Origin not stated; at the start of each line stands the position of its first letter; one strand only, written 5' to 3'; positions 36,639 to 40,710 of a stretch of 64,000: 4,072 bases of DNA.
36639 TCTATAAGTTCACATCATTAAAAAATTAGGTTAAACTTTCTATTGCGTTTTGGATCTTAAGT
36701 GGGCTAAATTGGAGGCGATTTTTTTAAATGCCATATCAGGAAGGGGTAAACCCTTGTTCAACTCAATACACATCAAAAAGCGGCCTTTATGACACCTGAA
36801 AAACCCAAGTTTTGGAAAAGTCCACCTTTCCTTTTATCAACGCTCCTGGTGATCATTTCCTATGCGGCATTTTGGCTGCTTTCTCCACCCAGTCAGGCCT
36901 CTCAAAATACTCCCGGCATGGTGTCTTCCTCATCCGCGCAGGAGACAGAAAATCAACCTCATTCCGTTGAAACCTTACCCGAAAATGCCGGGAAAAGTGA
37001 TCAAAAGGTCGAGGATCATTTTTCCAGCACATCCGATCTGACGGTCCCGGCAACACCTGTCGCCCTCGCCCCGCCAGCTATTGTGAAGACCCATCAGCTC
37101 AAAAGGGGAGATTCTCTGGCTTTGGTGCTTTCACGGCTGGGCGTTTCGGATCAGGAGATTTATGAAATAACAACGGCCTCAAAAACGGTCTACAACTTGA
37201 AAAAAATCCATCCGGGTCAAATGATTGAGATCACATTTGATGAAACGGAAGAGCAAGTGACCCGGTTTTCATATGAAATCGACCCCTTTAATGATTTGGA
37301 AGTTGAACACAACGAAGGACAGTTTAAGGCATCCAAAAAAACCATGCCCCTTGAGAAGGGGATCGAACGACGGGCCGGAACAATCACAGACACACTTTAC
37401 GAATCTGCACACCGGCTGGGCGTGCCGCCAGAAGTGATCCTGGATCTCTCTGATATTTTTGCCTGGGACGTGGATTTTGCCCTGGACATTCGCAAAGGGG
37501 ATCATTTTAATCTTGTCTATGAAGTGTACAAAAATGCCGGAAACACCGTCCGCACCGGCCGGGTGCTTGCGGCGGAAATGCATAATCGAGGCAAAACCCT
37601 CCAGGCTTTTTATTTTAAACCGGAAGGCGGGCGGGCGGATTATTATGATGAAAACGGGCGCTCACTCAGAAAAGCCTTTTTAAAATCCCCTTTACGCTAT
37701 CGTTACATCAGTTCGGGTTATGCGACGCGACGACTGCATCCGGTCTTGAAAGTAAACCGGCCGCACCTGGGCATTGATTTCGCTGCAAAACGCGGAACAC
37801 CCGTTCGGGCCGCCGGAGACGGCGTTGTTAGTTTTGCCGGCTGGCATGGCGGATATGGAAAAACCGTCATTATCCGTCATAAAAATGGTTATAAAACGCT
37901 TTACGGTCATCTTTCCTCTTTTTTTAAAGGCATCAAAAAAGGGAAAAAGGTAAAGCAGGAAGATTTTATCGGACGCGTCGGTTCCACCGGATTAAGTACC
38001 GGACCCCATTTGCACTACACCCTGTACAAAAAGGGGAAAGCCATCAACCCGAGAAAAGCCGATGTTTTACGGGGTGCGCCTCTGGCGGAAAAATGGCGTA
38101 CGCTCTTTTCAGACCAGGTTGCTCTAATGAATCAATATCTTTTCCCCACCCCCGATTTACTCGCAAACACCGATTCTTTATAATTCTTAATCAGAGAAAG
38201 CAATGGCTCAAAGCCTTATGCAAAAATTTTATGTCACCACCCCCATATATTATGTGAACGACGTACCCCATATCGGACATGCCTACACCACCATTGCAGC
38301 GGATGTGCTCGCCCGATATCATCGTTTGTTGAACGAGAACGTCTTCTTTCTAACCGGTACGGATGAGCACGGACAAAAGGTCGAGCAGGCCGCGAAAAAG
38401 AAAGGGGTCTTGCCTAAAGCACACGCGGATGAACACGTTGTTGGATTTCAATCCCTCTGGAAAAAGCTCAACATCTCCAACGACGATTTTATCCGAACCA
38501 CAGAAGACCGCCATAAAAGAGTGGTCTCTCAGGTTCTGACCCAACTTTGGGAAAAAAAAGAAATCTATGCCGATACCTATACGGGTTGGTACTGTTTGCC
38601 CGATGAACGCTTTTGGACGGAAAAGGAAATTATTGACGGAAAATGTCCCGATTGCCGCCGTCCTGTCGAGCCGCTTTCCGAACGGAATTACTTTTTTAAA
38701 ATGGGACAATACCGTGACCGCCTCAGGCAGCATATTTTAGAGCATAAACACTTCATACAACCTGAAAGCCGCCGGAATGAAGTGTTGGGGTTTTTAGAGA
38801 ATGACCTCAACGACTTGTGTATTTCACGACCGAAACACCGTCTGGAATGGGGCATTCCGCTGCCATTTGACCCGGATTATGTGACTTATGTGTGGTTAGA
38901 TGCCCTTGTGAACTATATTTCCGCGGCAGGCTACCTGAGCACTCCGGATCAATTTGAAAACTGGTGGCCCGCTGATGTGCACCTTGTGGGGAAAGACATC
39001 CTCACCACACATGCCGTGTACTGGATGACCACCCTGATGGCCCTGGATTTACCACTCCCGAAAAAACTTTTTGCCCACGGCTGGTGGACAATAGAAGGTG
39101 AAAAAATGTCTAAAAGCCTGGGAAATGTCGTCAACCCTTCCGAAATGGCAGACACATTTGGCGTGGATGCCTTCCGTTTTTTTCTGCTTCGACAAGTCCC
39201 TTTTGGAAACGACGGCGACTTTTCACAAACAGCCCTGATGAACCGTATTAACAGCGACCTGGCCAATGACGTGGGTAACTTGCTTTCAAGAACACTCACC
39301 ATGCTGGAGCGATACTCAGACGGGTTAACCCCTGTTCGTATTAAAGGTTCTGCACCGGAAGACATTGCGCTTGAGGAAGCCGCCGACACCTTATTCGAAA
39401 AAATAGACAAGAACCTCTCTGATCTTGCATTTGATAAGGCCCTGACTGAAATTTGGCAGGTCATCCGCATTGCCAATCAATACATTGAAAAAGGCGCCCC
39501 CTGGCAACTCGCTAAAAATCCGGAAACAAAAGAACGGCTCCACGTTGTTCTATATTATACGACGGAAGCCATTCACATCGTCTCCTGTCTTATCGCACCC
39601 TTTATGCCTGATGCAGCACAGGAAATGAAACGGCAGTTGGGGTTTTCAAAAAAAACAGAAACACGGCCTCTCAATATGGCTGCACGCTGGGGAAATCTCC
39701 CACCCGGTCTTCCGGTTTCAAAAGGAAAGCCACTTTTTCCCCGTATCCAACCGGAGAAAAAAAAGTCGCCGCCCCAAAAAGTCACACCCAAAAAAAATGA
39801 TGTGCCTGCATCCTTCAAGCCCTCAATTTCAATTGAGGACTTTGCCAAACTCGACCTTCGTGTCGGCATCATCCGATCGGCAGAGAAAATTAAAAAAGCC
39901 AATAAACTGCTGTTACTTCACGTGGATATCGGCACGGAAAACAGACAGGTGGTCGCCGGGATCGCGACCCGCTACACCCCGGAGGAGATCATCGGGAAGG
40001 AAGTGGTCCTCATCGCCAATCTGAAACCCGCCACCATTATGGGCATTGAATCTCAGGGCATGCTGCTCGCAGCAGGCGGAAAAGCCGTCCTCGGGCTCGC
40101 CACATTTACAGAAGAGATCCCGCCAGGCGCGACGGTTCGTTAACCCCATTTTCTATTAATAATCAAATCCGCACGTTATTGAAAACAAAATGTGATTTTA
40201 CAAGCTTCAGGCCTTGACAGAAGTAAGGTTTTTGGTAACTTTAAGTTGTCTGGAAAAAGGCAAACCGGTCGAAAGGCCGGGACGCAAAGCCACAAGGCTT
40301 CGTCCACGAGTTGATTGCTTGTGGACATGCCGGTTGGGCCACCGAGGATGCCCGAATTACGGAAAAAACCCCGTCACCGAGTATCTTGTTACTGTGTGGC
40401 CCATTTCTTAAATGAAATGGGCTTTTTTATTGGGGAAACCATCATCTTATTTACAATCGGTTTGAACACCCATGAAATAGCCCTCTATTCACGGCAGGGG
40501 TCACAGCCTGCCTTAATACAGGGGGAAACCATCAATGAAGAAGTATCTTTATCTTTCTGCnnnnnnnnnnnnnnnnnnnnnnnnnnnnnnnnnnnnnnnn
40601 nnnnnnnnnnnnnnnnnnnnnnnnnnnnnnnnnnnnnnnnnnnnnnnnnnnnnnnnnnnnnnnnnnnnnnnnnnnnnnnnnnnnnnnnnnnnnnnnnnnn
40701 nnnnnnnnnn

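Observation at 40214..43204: c-di-GMP-I (GEMM-I) riboswitch with terminator platform controlling an 889-aa orphan lipoprotein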

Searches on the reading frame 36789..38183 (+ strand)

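Call 72: search_protein_families(library=pfam, proteins=[window:36789-38183:+], max_evalue=0.00001)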
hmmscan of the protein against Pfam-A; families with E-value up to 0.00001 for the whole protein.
window:36789-38183:+ (464 aa): 3 families
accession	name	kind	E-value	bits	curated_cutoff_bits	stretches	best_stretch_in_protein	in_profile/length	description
PF01551.29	Peptidase_M23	-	1.3e-37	128.3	28.7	1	325-421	2-96/96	Peptidase family M23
PF19425.4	Csd3_N2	-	2.6e-09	37.5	27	1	196-309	10-118/122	Csd3 second domain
PF22310.2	NMB0315_dom_I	-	1.7e-08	35.2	27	1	103-173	7-72/83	NMB0315-like, domain I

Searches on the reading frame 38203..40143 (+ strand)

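Call 11: search_protein_families(library=pfam, proteins=[window:38203-40143:+], max_evalue=0.1)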
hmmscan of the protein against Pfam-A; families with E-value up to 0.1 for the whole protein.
window:38203-40143:+ (646 aa): 7 families
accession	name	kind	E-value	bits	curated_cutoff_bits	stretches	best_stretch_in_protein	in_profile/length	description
PF09334.17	tRNA-synt_1g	-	3.4e-112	375.5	20.1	2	159-365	180-391/391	tRNA synthetases class I (M)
PF00133.28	tRNA-synt_1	-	2.4e-27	96.2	22.7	2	230-337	301-410/414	tRNA synthetases class I (I, L, M and V)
PF01588.26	tRNA_bind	-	2.8e-27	95.1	27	1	552-643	1-95/96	Putative tRNA binding domain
PF01406.26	tRNA-synt_1e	-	1.1e-16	61.5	27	2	258-347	209-298/301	tRNA synthetases class I (C) catalytic domain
PF19303.5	Anticodon_3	-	8.5e-13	48.9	23.5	1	385-522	9-142/152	Anticodon binding domain of methionyl tRNA ligase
PF08264.19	Anticodon_1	-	1.1e-05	25.7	25.1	1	394-496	8-104/148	Anticodon-binding domain of tRNA ligase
PF01921.24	tRNA-synt_1f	-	0.0032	16.9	27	1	260-333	238-314/360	tRNA synthetases class I (K)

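Call 12: search_protein_families(library=ncbifam, proteins=[window:38203-40143:+], max_evalue=0.1)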
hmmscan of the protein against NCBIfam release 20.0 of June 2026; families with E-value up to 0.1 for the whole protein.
window:38203-40143:+ (646 aa): 33 families (the best 25 are shown)
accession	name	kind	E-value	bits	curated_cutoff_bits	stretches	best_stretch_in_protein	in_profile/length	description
NF008900.0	PRK12267.1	equivalog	2.9e-261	868.6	598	1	6-645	3-647/648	methionine--tRNA ligase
TIGR00398.1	metG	equivalog_domain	1.1e-154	516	336.35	2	142-487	163-509/530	methionine--tRNA ligase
NF001100.0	PRK00133.1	equivalog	3.6e-141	471.9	587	2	160-645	187-675/676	methionine--tRNA ligase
NF008860.0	PRK11893.2-2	equivalog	8.8e-108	361.7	761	3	249-515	320-580/583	methionine--tRNA ligase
TIGR00422.1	valS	equivalog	4.8e-40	137.4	612.1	3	230-477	453-697/863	valine--tRNA ligase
TIGR00399.1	metG_C_term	equivalog_domain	8e-39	132.6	116.65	1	530-645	22-138/139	methionine--tRNA ligase subunit beta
NF009687.0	PRK13208.1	equivalog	1.8e-36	125.7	738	2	227-485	458-710/801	valine--tRNA ligase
NF008957.0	PRK12300.1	subfamily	1.9e-31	108.9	677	2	249-480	572-780/946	leucine--tRNA ligase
TIGR00392.1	ileS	equivalog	1.5e-30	106.1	621.4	2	230-484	538-794/861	isoleucine--tRNA ligase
NF004349.1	PRK05729.1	equivalog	6.5e-30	104.1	704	3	231-477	444-681/860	valine--tRNA ligase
TIGR00396.1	leuS_bact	equivalog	2e-28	99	548.4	2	6-178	28-204/843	leucine--tRNA ligase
TIGR00395.1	leuS_arch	equivalog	2.2e-23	82.2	648.5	2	249-480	566-777/938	leucine--tRNA ligase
NF008859.0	PRK11893.2-1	equivalog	2.9e-20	72.7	553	2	145-347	170-375/498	methionine--tRNA ligase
NF000540.1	alt_ValS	exception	3.7e-19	68.2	900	2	241-475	512-739/827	valine--tRNA ligase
TIGR00435.1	cysS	equivalog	3.8e-19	69.1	340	2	258-430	221-380/466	cysteine--tRNA ligase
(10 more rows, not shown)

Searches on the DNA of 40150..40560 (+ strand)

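Call 4: search_rna_families(source=window, start=40150, end=40560, threshold=evalue, max_evalue=10, show_alignments=4)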
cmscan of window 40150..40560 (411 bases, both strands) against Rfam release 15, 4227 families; matches with E-value up to 10: 7.
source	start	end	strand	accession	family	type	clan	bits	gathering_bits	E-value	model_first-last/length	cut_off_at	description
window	40250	40347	+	RF03167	c-di-GMP-I-GGC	Cis-reg; riboswitch;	CL00126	62.3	59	1.6e-14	1-80/80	no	c-di-GMP-I-GGC riboswitch aptamer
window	40213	40280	+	RF02684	Twister-P5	Gene; ribozyme;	CL00120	18.2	37.6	0.18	1-58/58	no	Type-P5 twister ribozyme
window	40372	40429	+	RF02278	Betaproteobacteria_toxic_sRNA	Gene; sRNA;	-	17.4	50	0.46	1-64/64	no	Betaproteobacteria toxic small RNA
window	40354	40432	+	RF04177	BTnc201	Gene; sRNA;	-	15.5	105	4.4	1-99/99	no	Bacteroides sRNA BTnc201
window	40529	40552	-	RF02913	pemK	Cis-reg;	-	13.8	34.8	5.7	1-61/61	no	pemK RNA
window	40187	40223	+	RF01860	Afu_455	Gene; snRNA; snoRNA; CD-box;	-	13.6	48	8.8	57-92/92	no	A. fumigatus snoRNA Afu_455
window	40247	40295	+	RF02267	Vax2os1_2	Gene; lncRNA;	-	3.6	55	6.7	424-466/466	no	Vax2os1 conserved region 2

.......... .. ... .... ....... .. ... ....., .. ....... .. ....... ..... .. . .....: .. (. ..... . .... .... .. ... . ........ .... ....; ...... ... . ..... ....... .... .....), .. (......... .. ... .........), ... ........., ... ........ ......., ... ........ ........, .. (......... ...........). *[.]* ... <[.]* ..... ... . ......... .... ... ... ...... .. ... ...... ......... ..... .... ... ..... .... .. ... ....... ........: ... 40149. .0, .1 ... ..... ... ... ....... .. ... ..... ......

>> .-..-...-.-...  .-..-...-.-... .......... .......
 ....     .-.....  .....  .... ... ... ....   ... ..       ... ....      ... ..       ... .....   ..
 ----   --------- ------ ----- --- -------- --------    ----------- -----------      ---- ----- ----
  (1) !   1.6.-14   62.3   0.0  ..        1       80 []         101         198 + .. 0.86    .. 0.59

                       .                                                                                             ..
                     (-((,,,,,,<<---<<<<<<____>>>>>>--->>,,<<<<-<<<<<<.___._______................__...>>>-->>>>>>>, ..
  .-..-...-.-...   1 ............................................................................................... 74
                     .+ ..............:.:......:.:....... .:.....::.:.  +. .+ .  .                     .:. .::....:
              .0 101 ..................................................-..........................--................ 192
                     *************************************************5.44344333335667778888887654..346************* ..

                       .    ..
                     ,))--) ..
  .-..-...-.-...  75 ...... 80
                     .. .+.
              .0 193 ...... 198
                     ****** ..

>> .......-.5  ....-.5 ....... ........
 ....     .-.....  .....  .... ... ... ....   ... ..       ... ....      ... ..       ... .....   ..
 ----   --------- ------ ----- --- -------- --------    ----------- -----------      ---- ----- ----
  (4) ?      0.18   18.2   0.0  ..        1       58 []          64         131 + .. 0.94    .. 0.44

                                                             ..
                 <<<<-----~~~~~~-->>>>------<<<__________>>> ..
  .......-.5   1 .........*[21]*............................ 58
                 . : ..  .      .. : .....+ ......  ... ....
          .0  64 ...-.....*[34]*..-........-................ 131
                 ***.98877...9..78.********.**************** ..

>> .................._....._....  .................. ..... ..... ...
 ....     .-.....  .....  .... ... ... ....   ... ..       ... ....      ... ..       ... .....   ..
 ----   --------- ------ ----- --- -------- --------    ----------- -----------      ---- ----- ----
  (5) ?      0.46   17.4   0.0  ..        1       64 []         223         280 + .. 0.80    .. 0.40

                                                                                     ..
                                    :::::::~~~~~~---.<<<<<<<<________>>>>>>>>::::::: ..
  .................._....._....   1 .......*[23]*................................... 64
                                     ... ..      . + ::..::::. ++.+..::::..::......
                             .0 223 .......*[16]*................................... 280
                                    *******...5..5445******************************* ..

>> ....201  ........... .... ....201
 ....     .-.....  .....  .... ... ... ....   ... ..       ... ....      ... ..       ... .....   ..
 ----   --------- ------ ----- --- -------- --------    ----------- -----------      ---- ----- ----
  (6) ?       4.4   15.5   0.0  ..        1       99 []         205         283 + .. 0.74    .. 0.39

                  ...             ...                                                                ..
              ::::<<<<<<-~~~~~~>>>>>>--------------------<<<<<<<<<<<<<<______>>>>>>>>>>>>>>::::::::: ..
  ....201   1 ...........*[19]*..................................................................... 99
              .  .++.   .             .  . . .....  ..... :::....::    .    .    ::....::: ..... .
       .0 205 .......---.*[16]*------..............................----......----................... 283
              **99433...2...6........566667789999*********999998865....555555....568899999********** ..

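Call 63: build_rna_model(alignment_id=A3)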
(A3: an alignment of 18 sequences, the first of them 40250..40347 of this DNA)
Model R1 built from alignment A3 (18 sequences, 100 columns); structure: RNAalifold consensus.
model positions 96; base pairs 22; branch points 1; effective number of sequences 1.31; information 0.595 bits per position. Calibrated on 0.2 Mb of random sequence (short: E-values are rough).
structure used (alignment columns):
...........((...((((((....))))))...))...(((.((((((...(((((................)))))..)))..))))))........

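Call 64: search_with_rna_model(model_id=R1, sources=[window, L005, L006, L007, L015, L019, L023, L024, L025, L026, L027, L028, L029, L030, L032, L033, L034, L035, L036, L037, L038, L008, L009, L010, L011, L012, L013, L014, L016, L017, L018, L020, L021, L022, L031], max_evalue=10)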
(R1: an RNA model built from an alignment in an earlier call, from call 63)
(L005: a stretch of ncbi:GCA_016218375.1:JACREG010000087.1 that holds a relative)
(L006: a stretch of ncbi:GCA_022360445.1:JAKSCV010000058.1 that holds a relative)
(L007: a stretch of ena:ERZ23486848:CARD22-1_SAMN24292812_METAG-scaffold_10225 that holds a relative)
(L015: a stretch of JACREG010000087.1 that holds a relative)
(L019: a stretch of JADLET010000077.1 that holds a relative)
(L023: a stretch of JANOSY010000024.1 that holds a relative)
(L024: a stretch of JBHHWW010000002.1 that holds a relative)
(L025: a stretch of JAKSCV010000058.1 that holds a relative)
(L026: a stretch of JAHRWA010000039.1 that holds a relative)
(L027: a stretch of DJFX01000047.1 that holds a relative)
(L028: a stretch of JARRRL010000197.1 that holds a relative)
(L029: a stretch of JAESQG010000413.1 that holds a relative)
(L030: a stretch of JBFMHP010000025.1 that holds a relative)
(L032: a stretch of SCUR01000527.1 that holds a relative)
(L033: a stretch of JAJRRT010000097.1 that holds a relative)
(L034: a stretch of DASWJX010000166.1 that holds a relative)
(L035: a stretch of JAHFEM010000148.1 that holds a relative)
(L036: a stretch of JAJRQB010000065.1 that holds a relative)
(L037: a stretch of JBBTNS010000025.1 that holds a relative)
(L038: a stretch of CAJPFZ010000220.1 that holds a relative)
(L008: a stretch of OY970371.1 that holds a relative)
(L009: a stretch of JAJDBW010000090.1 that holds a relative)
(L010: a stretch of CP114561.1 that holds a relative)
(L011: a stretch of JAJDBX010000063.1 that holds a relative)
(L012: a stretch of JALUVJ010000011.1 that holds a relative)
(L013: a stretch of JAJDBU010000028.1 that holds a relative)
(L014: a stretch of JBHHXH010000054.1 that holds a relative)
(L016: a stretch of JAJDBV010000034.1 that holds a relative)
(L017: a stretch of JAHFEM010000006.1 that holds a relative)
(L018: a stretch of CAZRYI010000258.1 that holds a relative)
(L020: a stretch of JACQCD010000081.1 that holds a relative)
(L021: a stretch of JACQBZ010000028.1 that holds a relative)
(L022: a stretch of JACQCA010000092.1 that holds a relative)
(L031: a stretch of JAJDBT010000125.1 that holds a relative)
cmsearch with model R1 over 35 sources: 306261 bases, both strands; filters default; matches with E-value up to 10: 18.
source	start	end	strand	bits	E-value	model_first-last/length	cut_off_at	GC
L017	2283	2378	+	107.1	1.2e-24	1-96/96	no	0.62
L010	2138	2233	+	106.7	1.6e-24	1-96/96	no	0.58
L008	2240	2335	+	104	7.5e-24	1-96/96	no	0.59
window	40250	40347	+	102.7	1.6e-23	1-96/96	no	0.59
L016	2053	2150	+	102.4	1.8e-23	1-96/96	no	0.58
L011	2223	2319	+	100.5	5.6e-23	1-96/96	no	0.52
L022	2130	2221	+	98.9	1.4e-22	1-96/96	no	0.51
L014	1034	1129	+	98.5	1.8e-22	1-96/96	no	0.54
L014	1306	1401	+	98.5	1.8e-22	1-96/96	no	0.54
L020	2198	2296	+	98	2.4e-22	1-96/96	no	0.52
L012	2221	2315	+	96.9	4.4e-22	1-96/96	no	0.62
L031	2121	2218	+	96.9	4.6e-22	1-96/96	no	0.51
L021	2267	2357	+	95.8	8.5e-22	1-96/96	no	0.55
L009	2233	2330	+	93.9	2.6e-21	1-96/96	no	0.55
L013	2115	2213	+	93.3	3.7e-21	1-96/96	no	0.55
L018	5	103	+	91.6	9.7e-21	1-96/96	no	0.59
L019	2273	2360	+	16.7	0.078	1-96/96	no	0.6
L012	1745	1826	+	10.9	2.2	1-96/96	no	0.52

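Call 90: search_with_rna_model(model_id=R1, sources=[L039, L040, L041, L042, L043, L044, L045, L046, L047, L048, L049, L050, L051, L052, L053], max_evalue=0.01)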
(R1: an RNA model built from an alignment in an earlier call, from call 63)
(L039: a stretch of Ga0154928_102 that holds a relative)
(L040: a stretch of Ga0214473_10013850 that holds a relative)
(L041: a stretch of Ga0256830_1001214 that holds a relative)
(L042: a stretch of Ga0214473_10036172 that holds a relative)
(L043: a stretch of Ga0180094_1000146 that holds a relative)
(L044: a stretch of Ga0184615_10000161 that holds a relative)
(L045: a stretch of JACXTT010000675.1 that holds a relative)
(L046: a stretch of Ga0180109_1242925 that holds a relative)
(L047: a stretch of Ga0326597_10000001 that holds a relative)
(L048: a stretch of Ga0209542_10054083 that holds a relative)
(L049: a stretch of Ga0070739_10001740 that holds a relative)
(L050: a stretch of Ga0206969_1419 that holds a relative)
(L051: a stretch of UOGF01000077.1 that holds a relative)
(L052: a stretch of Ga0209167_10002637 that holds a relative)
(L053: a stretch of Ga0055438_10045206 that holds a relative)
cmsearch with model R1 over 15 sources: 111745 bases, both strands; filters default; matches with E-value up to 0.01: 15.
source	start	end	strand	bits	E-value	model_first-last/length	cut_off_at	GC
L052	4444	4536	-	98.8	5.6e-23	1-96/96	no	0.62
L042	610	707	+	98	8.8e-23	1-96/96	no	0.56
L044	5401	5498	+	97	1.5e-22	1-96/96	no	0.55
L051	2566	2662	-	97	1.6e-22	1-96/96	no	0.56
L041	4515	4609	+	96.9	1.6e-22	1-96/96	no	0.62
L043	13499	13596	+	96.9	1.6e-22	1-96/96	no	0.57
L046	20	117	+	96.9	1.6e-22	1-96/96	no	0.57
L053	767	858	+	96.5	2e-22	1-96/96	no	0.54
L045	8657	8754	+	96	2.7e-22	1-96/96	no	0.55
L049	592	684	+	93.8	9.8e-22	1-96/96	no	0.6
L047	41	138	-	92.7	1.9e-21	1-96/96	no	0.56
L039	2654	2751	-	88.9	1.7e-20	1-96/96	no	0.6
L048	3266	3363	-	88.9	1.7e-20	1-96/96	no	0.6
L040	6048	6146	-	87.6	3.7e-20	1-96/96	no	0.58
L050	3543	3636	-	77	1.7e-17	1-96/96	no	0.56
